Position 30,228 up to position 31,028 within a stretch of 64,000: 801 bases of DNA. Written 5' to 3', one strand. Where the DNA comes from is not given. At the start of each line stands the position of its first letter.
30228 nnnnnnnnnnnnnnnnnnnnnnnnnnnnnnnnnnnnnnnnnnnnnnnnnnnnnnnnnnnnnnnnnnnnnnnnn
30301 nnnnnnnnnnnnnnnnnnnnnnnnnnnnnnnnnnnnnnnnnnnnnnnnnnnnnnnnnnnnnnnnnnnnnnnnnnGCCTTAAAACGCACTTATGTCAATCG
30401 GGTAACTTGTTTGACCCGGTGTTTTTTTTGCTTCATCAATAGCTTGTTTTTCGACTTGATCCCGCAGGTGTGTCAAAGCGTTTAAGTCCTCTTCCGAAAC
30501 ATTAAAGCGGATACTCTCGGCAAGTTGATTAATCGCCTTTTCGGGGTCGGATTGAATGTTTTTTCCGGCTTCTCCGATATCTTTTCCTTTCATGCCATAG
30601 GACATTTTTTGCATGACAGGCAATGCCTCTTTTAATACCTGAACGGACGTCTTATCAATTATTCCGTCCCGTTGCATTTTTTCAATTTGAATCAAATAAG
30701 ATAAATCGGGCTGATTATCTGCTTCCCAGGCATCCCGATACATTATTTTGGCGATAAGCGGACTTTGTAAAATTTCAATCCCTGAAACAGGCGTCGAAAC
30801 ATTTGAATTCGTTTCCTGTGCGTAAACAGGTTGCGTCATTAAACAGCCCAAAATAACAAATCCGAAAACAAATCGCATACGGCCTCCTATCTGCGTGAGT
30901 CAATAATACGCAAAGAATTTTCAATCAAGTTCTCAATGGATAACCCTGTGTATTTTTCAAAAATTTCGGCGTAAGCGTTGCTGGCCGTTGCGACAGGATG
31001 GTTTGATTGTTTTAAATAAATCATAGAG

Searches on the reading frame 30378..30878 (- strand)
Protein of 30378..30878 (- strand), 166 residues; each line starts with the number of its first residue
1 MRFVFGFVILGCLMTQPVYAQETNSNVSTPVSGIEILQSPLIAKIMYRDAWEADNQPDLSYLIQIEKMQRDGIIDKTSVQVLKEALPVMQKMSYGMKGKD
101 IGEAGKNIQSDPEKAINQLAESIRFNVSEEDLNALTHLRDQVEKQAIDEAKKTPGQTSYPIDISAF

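Call 39: search_protein_families(library=pfam, proteins=[window:30378-30878:-], max_evalue=0.01)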
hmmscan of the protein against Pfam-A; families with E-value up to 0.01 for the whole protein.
window:30378-30878:- (166 aa): 1 family
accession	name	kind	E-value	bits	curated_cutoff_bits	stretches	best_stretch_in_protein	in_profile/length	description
PF00430.23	ATP-synt_B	-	0.0068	16.9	28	0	101-152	78-129/132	ATP synthase B/B' CF(0)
